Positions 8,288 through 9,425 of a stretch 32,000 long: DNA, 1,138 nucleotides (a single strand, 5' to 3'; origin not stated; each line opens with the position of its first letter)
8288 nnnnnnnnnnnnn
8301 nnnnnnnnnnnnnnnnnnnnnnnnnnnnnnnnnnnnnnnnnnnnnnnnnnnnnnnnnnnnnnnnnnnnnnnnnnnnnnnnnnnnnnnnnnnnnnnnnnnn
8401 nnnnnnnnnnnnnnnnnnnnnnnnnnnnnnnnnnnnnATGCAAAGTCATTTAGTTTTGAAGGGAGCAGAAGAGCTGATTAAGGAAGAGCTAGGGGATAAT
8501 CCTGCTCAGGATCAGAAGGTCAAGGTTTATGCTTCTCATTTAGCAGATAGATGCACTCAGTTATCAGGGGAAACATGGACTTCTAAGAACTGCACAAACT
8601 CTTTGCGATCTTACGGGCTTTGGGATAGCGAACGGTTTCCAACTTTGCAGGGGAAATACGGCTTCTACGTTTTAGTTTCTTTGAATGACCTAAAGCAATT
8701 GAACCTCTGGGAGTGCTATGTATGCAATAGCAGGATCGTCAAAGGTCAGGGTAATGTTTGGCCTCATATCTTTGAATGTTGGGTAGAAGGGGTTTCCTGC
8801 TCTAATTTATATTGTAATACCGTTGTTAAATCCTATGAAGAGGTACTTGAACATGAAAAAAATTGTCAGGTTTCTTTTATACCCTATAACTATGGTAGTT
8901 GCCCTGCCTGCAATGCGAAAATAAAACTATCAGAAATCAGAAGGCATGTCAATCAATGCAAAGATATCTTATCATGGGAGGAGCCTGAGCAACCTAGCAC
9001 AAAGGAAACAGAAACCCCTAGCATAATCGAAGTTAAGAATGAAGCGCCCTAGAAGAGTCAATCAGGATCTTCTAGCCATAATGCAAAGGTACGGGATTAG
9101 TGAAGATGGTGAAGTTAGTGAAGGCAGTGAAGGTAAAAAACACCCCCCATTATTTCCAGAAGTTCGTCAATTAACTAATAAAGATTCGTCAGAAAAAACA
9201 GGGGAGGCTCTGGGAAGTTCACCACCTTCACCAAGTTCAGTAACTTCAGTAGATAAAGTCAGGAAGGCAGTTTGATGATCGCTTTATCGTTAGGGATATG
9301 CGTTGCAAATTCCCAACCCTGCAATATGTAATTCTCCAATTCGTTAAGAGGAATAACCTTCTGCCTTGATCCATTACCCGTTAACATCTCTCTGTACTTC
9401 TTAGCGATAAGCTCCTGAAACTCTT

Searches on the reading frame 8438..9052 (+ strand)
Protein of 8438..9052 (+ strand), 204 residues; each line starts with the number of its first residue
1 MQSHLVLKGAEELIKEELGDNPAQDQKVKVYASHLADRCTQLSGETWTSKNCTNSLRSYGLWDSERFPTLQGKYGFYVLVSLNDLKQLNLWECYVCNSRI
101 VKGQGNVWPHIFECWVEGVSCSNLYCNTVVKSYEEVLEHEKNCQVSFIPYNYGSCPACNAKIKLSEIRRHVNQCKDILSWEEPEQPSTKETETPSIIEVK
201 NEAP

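Call 9: search_protein_families(library=pfam, proteins=[window:8438-9052:+], max_evalue=0.01)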
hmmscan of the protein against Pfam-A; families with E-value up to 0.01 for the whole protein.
window:8438-9052:+ (204 aa): 1 family
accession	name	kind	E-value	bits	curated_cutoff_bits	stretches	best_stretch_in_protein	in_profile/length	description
PF18574.7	zf_C2HC_14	-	3.7e-06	27.1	25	1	152-175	4-27/33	C2HC Zing finger domain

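Call 18: find_encoding_contigs(protein=window:8438-9052:+, flank=10000, max_places=10)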
Protein window:8438-9052:+ (204 aa): 1 contig read that carries it; 1 place shown.
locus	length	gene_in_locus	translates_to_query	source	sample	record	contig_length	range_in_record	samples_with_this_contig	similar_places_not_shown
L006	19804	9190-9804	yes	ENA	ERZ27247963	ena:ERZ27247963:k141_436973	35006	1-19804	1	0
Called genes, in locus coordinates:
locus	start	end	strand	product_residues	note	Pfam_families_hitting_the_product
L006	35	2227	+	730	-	PF01011:PQQ, PF13360:PQQ_2 (faint), PF01011:PQQ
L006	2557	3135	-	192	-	-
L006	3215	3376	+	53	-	-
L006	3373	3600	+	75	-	-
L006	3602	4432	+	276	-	PF09250:Prim-Pol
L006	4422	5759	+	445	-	PF08706:D5_N, PF19263:DUF5906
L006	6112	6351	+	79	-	-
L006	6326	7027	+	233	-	-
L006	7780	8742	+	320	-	-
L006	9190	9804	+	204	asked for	PF18574:zf_C2HC_14 (weak)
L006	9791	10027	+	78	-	-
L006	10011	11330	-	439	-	-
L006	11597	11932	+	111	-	PF11950:DUF3467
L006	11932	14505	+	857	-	PF00270:DEAD, PF04851:ResIII, PF00271:Helicase_C, PF22590:Cas3-like_C_2 (weak), PF09369:MZB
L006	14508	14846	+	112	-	PF08734:GYD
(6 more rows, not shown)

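Call 24: find_homologous_proteins(query=window:8438-9052:+)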
Query window:8438-9052:+ (204 aa): 3 proteins with E <= 0.001 among 46 candidates.
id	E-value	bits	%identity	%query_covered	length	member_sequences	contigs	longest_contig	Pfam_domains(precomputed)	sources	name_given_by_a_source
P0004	5.9e-138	475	100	100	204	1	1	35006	PF18574.8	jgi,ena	-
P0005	1.6e-110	386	84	100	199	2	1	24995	-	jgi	-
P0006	6.0e-108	377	81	100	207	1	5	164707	PF18574.8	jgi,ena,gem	-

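Call 26: find_encoding_contigs(protein=P0005, flank=10000, max_places=10)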
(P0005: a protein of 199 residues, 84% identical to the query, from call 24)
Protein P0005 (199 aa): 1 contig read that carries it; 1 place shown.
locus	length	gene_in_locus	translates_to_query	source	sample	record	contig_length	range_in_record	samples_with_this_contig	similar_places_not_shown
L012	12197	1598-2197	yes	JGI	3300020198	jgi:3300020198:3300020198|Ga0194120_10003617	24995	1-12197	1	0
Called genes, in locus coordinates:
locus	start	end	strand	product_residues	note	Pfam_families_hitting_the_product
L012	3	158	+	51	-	?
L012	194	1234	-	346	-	-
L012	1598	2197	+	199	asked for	-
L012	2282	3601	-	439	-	-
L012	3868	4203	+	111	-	PF11950:DUF3467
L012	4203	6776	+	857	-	PF00270:DEAD, PF04851:ResIII, PF00271:Helicase_C, PF22590:Cas3-like_C_2 (weak), PF09369:MZB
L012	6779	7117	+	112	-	PF08734:GYD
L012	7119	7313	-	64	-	-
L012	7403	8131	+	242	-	PF03070:TENA_THI-4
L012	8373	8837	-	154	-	PF00903:Glyoxalase (weak), PF22677:Ble-like_N (weak)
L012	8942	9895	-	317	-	PF00294:PfkB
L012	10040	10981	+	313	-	PF01555:N6_N4_Mtase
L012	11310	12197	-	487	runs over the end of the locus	PF20442:BrxL_N, PF13337:BrxL_ATPase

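Call 27: find_encoding_contigs(protein=P0006, flank=10000, max_places=10)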
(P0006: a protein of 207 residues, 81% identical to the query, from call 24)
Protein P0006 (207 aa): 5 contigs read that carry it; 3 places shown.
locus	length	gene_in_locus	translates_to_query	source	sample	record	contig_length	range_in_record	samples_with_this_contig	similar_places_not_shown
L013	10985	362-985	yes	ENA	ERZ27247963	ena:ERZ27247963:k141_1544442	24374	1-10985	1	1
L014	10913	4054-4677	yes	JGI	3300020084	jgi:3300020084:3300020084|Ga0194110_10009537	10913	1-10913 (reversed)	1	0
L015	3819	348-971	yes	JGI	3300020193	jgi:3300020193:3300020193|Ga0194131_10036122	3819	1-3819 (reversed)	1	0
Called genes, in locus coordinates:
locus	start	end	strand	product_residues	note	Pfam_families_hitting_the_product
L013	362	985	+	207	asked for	PF18574:zf_C2HC_14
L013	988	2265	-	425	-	PF00589:Phage_integrase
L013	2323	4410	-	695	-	PF00009:GTP_EFTU, PF22042:EF-G_D2, PF03144:GTP_EFTU_D2, PF14492:EFG_III, PF03764:EFG_IV, PF00679:EFG_C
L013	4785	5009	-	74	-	-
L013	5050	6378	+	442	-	PF02881:SRP54_N, PF00448:SRP54, PF02978:SRP_SPB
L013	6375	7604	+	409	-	PF22023:Pus10_THUMP_arc, PF21238:Pus10_C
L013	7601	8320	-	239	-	PF00005:ABC_tran, PF02463:SMC_N (faint), PF13304:AAA_21 (weak)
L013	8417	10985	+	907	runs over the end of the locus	PF01411:tRNA-synt_2c, PF07973:tRNA_SAD, PF02272:DHHA1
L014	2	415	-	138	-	?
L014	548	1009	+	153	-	PF13473:Cupredoxin_1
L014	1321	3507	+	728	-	PF01011:PQQ, PF13360:PQQ_2 (faint), PF13570:Beta-prop_ACSF4 (faint), PF01011:PQQ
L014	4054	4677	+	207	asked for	PF18574:zf_C2HC_14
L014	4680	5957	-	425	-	PF00589:Phage_integrase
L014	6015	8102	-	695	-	PF00009:GTP_EFTU, PF22042:EF-G_D2, PF03144:GTP_EFTU_D2, PF14492:EFG_III, PF03764:EFG_IV, PF00679:EFG_C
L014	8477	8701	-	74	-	-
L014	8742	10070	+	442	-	PF02881:SRP54_N, PF00448:SRP54, PF02978:SRP_SPB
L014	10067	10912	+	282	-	?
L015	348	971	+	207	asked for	PF18574:zf_C2HC_14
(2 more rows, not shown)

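Call 54: search_protein_families(library=pfam, proteins=[L012:248-1201:+, window:8438-9052:+], max_evalue=1)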
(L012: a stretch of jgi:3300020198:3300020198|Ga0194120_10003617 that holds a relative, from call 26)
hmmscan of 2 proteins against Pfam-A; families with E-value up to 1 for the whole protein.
L012:248-1201:+ (317 aa): 1 family
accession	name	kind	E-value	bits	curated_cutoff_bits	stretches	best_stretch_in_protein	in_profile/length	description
PF00891.24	Methyltransf_2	-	0.002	18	22.3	1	133-197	35-97/210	O-methyltransferase domain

window:8438-9052:+ (204 aa): 7 families
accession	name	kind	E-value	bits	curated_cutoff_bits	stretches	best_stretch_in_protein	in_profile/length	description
PF18574.7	zf_C2HC_14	-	3.7e-06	27.1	25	1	152-175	4-27/33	C2HC Zing finger domain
PF17250.7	NDUFB11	-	0.012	16.6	27.9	1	6-67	4-59/86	NADH-ubiquinone oxidoreductase 11 kDa subunit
PF23145.1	Zf_2nd_IFT121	-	0.037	14.2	25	0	150-171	14-35/45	IFT121, second zinc finger domain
PF02135.21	zf-TAZ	-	0.076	13.9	25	1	109-176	9-66/72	TAZ zinc finger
PF15926.10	RNF220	-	0.12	12.5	26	1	154-179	110-134/249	E3 ubiquitin-protein ligase RNF220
PF18439.7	zf_UBZ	-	0.15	12.2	25.6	0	154-170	4-20/32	Ubiquitin-Binding Zinc Finger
PF11793.14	FANCL_C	-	0.28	12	27.3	1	116-165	17-67/69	FANCL C-terminal domain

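Call 71: search_protein_families(library=ncbifam, proteins=[L012:248-1201:+], max_evalue=0.01)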
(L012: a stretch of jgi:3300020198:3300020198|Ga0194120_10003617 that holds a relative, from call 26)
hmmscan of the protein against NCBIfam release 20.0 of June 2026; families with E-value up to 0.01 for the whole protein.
L012:248-1201:+ (317 aa): 1 family
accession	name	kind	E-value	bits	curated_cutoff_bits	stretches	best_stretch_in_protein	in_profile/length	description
TIGR04371.1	methyltran_NanM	subfamily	1.8e-13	50.7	44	1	142-259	129-252/273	putative sugar O-methyltransferase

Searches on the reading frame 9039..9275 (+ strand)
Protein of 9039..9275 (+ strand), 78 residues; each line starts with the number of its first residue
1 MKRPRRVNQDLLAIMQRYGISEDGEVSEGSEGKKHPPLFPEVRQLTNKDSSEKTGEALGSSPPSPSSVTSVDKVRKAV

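Call 9: search_protein_families(library=pfam, proteins=[window:9039-9275:+], max_evalue=0.01)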
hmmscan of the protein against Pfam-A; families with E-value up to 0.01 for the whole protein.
window:9039-9275:+ (78 aa): 0 families

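Call 54: search_protein_families(library=pfam, proteins=[window:9039-9275:+], max_evalue=1)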
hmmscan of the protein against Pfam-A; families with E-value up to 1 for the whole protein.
window:9039-9275:+ (78 aa): 1 family
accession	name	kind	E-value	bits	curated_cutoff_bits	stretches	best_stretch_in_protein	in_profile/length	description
PF25684.1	Mycobacteriophage_Gp53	-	0.15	12.1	27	1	9-56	148-192/200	Mycobacteriophage Gene 53 protein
